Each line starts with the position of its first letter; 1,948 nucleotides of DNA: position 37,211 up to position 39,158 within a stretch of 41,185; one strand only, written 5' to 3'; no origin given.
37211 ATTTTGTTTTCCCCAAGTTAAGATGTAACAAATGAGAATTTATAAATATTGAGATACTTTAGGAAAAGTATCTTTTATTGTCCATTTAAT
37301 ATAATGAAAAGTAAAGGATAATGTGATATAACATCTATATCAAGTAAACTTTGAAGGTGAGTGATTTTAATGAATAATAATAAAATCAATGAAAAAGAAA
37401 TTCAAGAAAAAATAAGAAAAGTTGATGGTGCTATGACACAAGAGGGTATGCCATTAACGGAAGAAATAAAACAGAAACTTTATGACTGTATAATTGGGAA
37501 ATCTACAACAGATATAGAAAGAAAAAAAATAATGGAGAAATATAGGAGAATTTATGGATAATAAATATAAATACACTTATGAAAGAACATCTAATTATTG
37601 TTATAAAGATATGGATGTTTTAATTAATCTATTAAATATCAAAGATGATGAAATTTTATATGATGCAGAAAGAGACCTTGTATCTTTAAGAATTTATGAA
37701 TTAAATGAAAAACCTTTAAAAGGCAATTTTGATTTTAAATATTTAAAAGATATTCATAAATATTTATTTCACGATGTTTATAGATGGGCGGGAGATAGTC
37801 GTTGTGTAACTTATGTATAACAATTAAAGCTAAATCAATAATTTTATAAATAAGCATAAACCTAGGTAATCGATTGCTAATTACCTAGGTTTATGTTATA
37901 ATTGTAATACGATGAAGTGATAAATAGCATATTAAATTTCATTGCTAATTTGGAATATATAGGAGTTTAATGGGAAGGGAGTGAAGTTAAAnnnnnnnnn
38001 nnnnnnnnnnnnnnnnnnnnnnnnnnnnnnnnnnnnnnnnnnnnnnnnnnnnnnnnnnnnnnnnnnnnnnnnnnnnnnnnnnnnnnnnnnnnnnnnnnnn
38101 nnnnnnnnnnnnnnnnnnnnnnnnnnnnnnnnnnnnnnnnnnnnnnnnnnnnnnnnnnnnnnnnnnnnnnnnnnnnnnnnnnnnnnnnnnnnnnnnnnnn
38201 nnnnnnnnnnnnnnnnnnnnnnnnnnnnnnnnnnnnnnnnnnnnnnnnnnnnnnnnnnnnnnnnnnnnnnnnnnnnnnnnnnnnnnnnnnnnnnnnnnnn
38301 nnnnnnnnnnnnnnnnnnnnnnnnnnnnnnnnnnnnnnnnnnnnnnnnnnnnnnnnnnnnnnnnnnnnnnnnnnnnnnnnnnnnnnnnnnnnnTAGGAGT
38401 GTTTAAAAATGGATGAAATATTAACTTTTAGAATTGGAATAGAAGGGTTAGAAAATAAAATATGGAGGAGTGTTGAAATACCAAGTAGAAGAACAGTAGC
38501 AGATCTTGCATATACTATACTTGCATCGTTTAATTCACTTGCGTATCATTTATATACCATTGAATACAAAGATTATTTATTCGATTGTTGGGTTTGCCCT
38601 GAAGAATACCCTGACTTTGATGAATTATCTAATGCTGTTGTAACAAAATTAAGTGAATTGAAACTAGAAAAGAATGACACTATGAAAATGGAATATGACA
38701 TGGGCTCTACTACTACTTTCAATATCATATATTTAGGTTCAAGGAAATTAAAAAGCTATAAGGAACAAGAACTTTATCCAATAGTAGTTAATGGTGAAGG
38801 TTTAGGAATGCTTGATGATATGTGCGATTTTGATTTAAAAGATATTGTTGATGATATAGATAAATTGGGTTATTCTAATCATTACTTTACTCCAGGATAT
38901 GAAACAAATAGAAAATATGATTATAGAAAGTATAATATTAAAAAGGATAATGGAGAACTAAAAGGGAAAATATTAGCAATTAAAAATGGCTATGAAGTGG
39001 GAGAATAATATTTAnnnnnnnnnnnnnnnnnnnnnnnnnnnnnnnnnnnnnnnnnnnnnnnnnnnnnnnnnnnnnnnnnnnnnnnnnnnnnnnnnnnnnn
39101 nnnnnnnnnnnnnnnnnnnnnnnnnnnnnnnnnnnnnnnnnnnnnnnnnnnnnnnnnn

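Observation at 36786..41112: Imperfect direct repeats of about 410 bp, 3908 bp apart, duplicate the helicase 3' end and bracket a 3.5-kb cargo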

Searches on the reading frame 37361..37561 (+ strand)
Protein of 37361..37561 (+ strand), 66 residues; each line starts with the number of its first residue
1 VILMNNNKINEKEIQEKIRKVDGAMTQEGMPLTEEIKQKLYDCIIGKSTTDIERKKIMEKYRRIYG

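Call 7: search_protein_families(library=pfam, proteins=[window:37361-37561:+], max_evalue=0.01)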
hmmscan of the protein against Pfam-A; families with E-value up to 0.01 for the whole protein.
window:37361-37561:+ (66 aa): 0 families

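Call 53: search_protein_families(library=padloc, proteins=[window:37361-37561:+], max_evalue=0.01)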
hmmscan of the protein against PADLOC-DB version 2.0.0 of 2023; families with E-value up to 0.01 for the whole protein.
window:37361-37561:+ (66 aa): 0 families

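Call 54: search_protein_families(library=ncbifam, proteins=[window:37361-37561:+], max_evalue=0.01)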
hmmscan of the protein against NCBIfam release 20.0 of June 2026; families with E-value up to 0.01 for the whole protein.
window:37361-37561:+ (66 aa): 0 families

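Call 95: search_protein_families(library=pfam, proteins=[window:37370-37561:+], max_evalue=1)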
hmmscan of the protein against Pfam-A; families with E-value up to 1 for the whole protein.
window:37370-37561:+ (63 aa): 2 families
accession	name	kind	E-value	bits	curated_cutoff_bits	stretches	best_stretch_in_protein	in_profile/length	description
PF09687.15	PRESAN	-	0.068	14.1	23.7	1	2-61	54-113/125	Plasmodium RESA N-terminal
PF20607.3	DUF6800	-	0.33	11.6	25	0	45-61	26-41/43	Family of unknown function (DUF6800)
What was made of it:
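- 37370..37561 (+): Small ORF in the VbhA (antitoxin) position. No HMM hit (calls 7, 53, 54, 95).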

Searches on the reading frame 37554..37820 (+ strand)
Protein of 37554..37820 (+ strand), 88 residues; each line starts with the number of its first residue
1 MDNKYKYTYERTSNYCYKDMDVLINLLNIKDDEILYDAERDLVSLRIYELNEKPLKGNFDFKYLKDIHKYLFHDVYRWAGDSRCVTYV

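Call 7: search_protein_families(library=pfam, proteins=[window:37554-37820:+], max_evalue=0.01)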
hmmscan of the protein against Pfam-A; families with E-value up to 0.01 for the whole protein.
window:37554-37820:+ (88 aa): 0 families

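Call 53: search_protein_families(library=padloc, proteins=[window:37554-37820:+], max_evalue=0.01)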
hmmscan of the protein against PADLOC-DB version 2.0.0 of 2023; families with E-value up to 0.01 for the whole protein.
window:37554-37820:+ (88 aa): 4 families
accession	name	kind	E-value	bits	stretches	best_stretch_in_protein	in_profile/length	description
PDLC04838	PDC-S04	-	2.8e-28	97.2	1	9-85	13-89/209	-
PDLC04839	PDC-S04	-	1.5e-13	48.9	1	4-85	3-85/205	-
PDLC04842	PDC-S04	-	1.9e-05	22.5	1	25-84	5-67/202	-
PDLC05078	PDC-S72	-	0.00074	16.7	1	38-83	80-124/377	-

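Call 54: search_protein_families(library=ncbifam, proteins=[window:37554-37820:+], max_evalue=0.01)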
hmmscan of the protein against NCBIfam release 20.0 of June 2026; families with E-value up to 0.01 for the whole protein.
window:37554-37820:+ (88 aa): 4 families
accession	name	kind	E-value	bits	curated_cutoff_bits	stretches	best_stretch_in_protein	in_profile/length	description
NF045983.1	ProtAdnltaseVbhT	equivalog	1.1e-17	64.2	800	1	9-85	3-80/419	type II toxin-antitoxin system protein adenylyltransferase VbhT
NF007672.0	PRK10347.1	equivalog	4.5e-12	46.1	181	1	11-85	8-80/200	putative adenosine monophosphate-protein transferase Fic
NF046029.1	ProtAdlyltaseNmFic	equivalog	0.00072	19.3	230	1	60-84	28-52/177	protein adenylyltransferase Fic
TIGR02613.1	mob_myst_B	hypoth_equivalog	0.0042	17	124.4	1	62-84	52-74/186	mobile mystery protein B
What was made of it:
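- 37554..37820 (+): VbhT/Fic N-terminal stub (88 aa) fused near 37791 to the tail of an Amidase_3 relic (..CVTYV*). NCBIfam VbhT 1e-17 and PADLOC PDC-S04 3e-28 (calls 53, 54).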

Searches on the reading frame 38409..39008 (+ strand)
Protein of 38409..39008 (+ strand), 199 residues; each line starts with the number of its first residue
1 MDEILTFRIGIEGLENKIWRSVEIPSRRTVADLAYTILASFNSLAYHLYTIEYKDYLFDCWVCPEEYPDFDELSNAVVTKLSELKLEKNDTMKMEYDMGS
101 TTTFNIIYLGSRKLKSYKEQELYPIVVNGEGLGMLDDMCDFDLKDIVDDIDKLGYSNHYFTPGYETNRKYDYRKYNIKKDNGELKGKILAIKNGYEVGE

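Call 7: search_protein_families(library=pfam, proteins=[window:38409-39008:+], max_evalue=0.01)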
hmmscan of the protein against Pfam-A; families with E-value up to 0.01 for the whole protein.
window:38409-39008:+ (199 aa): 1 family
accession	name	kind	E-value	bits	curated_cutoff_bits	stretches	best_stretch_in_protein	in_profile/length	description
PF07929.16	PRiA4_ORF3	-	1.8e-15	57.5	26.6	1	4-140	2-134/173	Plasmid pRiA4b ORF-3-like protein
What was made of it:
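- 38409..39008 (+): PRiA4_ORF3 / MM3350-like protein (199 aa). Pfam 1.8e-15 (call 7).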

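Call 53: search_protein_families(library=padloc, proteins=[window:38409-39008:+], max_evalue=0.01)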
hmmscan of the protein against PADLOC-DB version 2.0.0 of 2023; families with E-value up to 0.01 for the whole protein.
window:38409-39008:+ (199 aa): 0 families

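Call 54: search_protein_families(library=ncbifam, proteins=[window:38409-39008:+], max_evalue=0.01)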
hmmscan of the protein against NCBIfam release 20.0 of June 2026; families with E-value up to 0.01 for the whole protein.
window:38409-39008:+ (199 aa): 0 families

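Call 57: search_solved_structures(query=window:38409-39008:+, max_evalue=1)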
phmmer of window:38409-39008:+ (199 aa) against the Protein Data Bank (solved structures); distinct sequences matched with E-value up to 1: 3.
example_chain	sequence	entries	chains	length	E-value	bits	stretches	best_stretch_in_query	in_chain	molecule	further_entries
2i1s_A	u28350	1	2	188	9.3e-05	25.4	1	3-137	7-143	Hypothetical protein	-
4psl_A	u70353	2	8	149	0.094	15.6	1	62-154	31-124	ssDNA binding protein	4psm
4ktw_A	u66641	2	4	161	0.9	12.4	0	143-196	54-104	RuvC endonuclease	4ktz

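Call 77: find_homologous_proteins(query=window:38409-39008:+, max_evalue=0.001)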
Query window:38409-39008:+ (199 aa): 598 proteins with E <= 0.001 among 738 candidates; the best 120 are listed.
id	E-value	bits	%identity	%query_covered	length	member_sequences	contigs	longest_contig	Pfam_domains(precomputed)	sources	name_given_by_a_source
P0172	2.7e-123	427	95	100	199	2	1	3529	PF07929.17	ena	-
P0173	5.2e-123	426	95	100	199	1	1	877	PF07929.17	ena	-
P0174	3.5e-122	423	95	100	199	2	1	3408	PF07929.17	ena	-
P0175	3.7e-121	420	94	100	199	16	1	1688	PF07929.17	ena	-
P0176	4.9e-121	420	92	100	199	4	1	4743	PF07929.17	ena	-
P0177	7.1e-120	416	94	99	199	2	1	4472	PF07929.17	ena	-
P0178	7.9e-120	416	94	100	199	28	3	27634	PF07929.17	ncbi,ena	-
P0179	1.4e-118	412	90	100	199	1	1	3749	PF07929.17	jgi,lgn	-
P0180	3.1e-118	411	91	100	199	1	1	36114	PF07929.17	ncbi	-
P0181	9.8e-116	402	88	100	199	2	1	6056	PF07929.17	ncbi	-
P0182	3.5e-112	391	85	100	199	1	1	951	PF07929.17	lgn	-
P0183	8.4e-111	386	87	100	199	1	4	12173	PF07929.17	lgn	-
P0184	1.1e-110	386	86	99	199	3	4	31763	PF07929.17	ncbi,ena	-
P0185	9.3e-110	383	85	100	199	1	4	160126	PF07929.17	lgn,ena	-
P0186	1.2e-109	383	84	99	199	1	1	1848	PF07929.17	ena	-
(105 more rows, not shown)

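Call 86: predict_structure(alignment_id=A5)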
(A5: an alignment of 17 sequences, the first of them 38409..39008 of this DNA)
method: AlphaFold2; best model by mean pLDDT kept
length: 199 residues; sequences in the alignment: 17
mean_pLDDT: 79.5   pTM: 0.82
mean pLDDT of the five models: 79.5, 78.7, 75.9, 73.5, 71.4
residues with pLDDT >= 90: 67; 70-90: 80; 50-70: 39; < 50: 13
segments of 3 or more residues with pLDDT < 50: 64-66, 162-165, 194-199
pLDDT, mean of each block of 10 residues (from residue 1): 91 92 93 88 69 87 54 81 95 77 91 88 91 68 83 77 56 84 76 45
secondary structure, 60 per line:
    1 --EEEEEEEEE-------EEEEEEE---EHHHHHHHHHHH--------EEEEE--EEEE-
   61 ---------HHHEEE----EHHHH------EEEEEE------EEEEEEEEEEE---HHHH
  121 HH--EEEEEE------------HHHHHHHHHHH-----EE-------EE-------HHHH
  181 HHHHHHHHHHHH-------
elements in order: E3-11 E19-25 H30-40 E49-53 E56-59 E73-75 H81-84 E91-96 E103-113 H117-122 E125-130 H143-153 H177-192

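Call 89: fold_search(model_id=the predicted structure, library=pdb)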
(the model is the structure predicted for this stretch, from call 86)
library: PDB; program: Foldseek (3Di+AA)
matches with E <= 10: 337; with E <= 0.001: 2
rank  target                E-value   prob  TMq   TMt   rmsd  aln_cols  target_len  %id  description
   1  2i1s_A                8.1e-08  1.00  0.63  0.70   4.5       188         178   21  Crystal Structure of Protein of Unknown Function MM3350 from Methanosarcina mazei Go1 (released 2006-09-12)
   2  2i1s_B                1.5e-07  1.00  0.63  0.68   5.1       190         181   21  Crystal Structure of Protein of Unknown Function MM3350 from Methanosarcina mazei Go1 (released 2006-09-12)
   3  7xur_B                4.1e-03  1.00  0.47  0.27   8.0       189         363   12  The cryo-EM structure of human mini-SNAPc in complex with hU6-1 PSE (released 2022-12-07)
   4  3ong_C                1.4e-01  0.72  0.32  0.51   4.2       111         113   16  Crystal structure of UBA2ufd-Ubc9: insights into E1-E2 interactions in Sumo pathways (released 2011-01-12)
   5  6gum_B                1.6e-01  0.69  0.35  0.54   4.9       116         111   14  Structure of the A.thaliana E1 UFD domain in complex with E2 (released 2019-07-03)
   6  3ong_A                3.1e-01  0.44  0.31  0.48   4.3       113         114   17  Crystal structure of UBA2ufd-Ubc9: insights into E1-E2 interactions in Sumo pathways (released 2011-01-12)
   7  9c89                  3.9e-01  0.08  0.20  0.23  11.3       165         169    8  Crystal structure of outer membrane lipoprotein carrier protein (LolA) from Ehrlichia chaffeensis (released 2024-06-19)
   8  3pgv_C                4.7e-01  0.18  0.22  0.18   8.3       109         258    7  Crystal structure of a haloacid dehalogenase-like hydrolase (KPN_04322) from Klebsiella pneumoniae subsp. pneumoniae M (released 2010-12-15)
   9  8u63_A                6.3e-01  0.03  0.12  0.07  12.1       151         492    9  Cryo-EM structure of PsBphP in Pfr state, Dimer of Dimers PSM only (released 2024-08-21)
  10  3pgv_A                6.7e-01  0.12  0.21  0.17   8.1       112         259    8  Crystal structure of a haloacid dehalogenase-like hydrolase (KPN_04322) from Klebsiella pneumoniae subsp. pneumoniae M (released 2010-12-15)
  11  8chx_B                6.7e-01  0.06  0.20  0.21  11.3       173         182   11  Structure and function of LolA from Vibrio cholerae (released 2023-06-21)
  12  4ki3_A                7.1e-01  0.05  0.18  0.20  13.4       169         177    6  1.70 Angstrom resolution crystal structure of outer-membrane lipoprotein carrier protein (lolA) from Yersinia pestis C (released 2013-05-15)
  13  9ns6_E                7.6e-01  0.04  0.15  0.11  15.2       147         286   12  KslB apoenzyme (released 2025-04-23)
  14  1p5q_A                8.5e-01  0.06  0.12  0.10  10.8       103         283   13  Crystal Structure of FKBP52 C-terminal Domain (released 2004-06-22)
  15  9ccv_A                8.5e-01  0.06  0.17  0.24  16.3       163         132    8  Crystal structure of human respiratory syncytial virus NS1 bound to human MED25 ACID (released 2025-04-09)
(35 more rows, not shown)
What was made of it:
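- Tried and rejected: PRiA4_ORF3 as the TBP part of a TOTE system: rejected by fold search (call 89).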
